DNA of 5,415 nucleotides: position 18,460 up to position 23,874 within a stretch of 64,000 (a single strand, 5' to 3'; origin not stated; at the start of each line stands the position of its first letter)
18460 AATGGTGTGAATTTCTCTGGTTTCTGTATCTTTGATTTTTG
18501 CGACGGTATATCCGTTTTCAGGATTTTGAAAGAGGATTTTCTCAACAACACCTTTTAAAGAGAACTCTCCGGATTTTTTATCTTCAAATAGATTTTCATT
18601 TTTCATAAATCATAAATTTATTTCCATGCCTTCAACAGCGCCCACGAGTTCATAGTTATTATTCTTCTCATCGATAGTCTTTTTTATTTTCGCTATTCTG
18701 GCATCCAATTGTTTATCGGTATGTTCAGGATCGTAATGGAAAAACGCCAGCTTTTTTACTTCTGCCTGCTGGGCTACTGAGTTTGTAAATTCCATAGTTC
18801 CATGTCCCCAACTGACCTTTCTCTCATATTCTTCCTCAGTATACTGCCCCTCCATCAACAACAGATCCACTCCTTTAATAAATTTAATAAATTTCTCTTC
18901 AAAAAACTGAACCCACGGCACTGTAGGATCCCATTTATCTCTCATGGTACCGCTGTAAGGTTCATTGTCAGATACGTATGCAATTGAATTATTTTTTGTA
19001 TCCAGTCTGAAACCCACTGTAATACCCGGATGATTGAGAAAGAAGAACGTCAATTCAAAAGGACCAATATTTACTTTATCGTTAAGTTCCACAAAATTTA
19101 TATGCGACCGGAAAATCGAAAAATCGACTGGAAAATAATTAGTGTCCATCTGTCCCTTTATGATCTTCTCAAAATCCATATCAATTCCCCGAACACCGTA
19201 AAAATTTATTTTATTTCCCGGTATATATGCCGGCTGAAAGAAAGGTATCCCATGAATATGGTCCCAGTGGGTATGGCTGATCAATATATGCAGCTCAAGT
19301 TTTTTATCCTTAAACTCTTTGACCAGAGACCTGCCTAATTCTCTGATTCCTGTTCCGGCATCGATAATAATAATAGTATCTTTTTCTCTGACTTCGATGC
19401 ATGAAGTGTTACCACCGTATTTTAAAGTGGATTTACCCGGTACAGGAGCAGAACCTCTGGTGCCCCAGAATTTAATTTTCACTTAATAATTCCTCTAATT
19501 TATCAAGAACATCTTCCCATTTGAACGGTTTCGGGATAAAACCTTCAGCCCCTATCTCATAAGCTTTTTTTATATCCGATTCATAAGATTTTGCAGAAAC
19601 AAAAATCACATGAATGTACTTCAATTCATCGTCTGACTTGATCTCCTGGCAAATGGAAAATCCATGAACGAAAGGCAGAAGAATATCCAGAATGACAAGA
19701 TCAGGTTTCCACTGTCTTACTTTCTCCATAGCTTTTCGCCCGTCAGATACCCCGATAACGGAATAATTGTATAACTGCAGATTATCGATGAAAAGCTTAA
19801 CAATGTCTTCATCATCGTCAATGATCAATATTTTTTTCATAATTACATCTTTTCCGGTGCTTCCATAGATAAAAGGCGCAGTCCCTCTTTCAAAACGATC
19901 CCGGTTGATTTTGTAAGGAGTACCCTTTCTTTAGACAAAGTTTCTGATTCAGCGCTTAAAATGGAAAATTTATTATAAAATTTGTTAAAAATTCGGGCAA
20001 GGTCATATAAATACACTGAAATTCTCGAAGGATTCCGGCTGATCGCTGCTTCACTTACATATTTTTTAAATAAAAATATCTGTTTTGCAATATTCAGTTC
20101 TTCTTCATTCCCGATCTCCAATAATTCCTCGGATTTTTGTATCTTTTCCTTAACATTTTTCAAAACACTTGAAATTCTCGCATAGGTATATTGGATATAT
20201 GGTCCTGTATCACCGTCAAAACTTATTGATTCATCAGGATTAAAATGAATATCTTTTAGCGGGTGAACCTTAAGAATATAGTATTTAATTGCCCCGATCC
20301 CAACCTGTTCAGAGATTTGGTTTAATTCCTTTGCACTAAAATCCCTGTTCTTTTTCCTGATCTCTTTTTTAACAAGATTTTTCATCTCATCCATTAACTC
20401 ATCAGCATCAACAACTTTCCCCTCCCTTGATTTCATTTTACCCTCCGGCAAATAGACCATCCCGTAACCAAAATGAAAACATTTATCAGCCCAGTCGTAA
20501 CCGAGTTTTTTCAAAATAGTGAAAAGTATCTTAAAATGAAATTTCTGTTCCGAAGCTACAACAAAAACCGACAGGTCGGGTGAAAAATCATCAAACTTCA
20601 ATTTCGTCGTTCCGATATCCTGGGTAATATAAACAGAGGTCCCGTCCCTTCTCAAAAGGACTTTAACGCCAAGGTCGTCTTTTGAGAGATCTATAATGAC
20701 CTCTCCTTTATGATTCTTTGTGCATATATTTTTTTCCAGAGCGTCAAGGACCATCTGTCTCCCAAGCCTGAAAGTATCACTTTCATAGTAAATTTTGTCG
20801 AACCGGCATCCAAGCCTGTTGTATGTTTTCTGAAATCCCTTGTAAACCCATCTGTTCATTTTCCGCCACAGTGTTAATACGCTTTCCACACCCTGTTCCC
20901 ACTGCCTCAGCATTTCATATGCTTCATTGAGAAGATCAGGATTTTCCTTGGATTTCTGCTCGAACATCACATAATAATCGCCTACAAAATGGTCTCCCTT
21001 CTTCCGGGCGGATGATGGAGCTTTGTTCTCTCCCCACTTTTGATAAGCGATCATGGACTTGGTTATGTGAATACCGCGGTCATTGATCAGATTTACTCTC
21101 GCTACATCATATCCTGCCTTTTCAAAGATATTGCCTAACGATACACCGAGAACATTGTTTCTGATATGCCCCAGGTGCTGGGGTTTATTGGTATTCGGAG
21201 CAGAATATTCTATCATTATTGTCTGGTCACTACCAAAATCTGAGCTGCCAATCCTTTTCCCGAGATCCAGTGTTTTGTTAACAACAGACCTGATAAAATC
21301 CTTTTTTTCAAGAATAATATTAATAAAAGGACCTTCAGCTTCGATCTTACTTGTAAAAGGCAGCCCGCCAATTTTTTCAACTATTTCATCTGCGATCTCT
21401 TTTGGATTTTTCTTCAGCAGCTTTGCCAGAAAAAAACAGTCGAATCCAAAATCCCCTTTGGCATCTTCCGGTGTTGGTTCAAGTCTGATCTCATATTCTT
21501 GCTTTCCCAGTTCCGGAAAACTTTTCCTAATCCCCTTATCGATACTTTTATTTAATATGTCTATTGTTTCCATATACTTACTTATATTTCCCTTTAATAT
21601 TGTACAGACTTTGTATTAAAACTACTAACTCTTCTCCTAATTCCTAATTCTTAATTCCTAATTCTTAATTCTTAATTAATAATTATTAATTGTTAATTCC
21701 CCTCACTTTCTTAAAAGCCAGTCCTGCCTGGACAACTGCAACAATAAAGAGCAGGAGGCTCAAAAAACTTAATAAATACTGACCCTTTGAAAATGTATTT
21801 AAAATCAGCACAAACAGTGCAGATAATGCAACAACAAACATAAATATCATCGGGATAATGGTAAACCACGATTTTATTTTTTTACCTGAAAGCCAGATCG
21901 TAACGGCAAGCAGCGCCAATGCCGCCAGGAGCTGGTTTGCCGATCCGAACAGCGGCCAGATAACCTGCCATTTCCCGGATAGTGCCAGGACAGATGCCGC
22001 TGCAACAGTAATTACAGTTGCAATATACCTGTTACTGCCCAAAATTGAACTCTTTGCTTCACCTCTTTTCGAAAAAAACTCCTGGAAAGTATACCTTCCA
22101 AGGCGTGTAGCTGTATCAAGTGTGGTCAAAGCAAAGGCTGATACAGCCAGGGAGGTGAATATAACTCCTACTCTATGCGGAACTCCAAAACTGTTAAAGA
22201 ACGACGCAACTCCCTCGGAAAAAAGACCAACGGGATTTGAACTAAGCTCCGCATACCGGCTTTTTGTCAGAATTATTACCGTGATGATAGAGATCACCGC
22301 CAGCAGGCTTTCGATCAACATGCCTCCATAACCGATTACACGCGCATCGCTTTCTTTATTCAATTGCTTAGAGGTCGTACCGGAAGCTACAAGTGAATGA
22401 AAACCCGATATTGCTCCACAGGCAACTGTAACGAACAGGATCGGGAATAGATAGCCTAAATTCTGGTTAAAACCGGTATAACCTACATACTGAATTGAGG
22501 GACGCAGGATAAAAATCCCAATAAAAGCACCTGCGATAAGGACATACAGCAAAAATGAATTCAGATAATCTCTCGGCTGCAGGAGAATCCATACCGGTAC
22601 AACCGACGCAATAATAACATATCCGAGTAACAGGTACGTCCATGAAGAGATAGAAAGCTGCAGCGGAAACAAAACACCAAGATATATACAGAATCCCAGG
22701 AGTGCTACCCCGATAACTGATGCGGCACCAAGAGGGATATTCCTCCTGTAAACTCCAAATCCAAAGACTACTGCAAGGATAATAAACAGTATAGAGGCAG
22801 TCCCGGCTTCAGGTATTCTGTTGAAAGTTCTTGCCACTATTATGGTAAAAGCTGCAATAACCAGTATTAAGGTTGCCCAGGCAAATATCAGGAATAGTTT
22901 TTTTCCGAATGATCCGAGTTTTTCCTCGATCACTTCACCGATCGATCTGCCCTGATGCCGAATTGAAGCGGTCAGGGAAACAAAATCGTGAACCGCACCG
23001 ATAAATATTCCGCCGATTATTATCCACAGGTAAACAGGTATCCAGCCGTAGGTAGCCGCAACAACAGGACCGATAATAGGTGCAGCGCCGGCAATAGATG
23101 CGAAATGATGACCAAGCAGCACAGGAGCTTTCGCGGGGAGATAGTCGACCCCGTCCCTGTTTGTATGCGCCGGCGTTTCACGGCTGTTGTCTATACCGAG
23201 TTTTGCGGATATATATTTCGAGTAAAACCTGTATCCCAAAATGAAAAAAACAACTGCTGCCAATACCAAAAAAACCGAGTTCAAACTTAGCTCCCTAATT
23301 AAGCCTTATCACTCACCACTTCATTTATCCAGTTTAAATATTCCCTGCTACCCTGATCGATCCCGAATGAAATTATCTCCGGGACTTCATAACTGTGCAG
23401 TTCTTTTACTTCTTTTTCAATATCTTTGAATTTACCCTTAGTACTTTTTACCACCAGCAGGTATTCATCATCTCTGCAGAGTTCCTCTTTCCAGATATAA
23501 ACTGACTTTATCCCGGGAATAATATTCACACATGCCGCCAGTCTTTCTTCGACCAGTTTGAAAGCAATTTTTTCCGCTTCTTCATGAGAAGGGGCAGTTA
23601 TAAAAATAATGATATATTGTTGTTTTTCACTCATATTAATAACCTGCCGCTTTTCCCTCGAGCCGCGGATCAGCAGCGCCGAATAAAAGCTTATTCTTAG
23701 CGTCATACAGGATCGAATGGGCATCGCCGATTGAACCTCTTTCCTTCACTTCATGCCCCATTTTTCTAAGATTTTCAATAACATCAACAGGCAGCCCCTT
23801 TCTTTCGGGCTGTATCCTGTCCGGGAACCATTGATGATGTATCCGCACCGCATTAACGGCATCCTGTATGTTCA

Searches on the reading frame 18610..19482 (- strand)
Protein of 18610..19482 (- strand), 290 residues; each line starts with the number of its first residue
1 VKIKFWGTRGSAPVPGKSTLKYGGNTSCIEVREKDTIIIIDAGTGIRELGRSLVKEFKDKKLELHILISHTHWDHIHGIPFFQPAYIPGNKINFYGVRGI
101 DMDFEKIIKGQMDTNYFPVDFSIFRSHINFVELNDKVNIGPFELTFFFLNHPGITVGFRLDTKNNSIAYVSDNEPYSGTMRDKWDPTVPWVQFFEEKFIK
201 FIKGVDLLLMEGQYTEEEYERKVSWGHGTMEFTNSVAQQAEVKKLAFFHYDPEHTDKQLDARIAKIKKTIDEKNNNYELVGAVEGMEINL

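Call 43: search_protein_families(library=pfam, proteins=[window:18610-19482:-], max_evalue=0.001)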
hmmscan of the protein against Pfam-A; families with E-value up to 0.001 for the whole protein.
window:18610-19482:- (290 aa): 2 families
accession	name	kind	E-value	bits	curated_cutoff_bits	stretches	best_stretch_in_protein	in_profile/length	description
PF12706.13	Lactamase_B_2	-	3.6e-14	53.3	27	1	38-250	3-200/200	Beta-lactamase superfamily domain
PF00753.33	Lactamase_B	-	5.8e-07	30.1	22.7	1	23-179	3-156/196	Metallo-beta-lactamase superfamily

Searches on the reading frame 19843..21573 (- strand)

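Call 43: search_protein_families(library=pfam, proteins=[window:19843-21573:-], max_evalue=0.001)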
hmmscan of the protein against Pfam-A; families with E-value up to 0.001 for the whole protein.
window:19843-21573:- (576 aa): 3 families
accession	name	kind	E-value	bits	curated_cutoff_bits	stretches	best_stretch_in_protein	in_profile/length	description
PF00750.26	tRNA-synt_1d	-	3.2e-52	178.1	23.3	1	111-445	14-348/349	tRNA synthetases class I (R), catalytic domain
PF05746.21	DALR_1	-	2e-29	102.5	22.3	1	460-576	1-117/117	DALR anticodon binding domain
PF03485.21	Arg_tRNA_synt_N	-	3.2e-15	56.9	21.5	1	7-88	3-85/85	Arginyl tRNA synthetase N terminal domain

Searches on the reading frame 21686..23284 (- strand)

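Call 43: search_protein_families(library=pfam, proteins=[window:21686-23284:-], max_evalue=0.001)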
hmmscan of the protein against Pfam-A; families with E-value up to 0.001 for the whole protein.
window:21686-23284:- (532 aa): 1 family
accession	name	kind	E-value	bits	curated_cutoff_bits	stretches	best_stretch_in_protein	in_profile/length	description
PF02554.20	CstA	-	8.3e-169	563.3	27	2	2-350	1-365/560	Carbon starvation protein CstA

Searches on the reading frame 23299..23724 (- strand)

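Call 43: search_protein_families(library=pfam, proteins=[window:23299-23724:-], max_evalue=0.001)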
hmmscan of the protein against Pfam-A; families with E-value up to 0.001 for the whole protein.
window:23299-23724:- (141 aa): 1 family
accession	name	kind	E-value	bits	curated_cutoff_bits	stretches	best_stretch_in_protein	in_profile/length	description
PF03091.20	CutA1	-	2.6e-38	130.2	22.4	1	38-135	1-98/99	CutA1 divalent ion tolerance protein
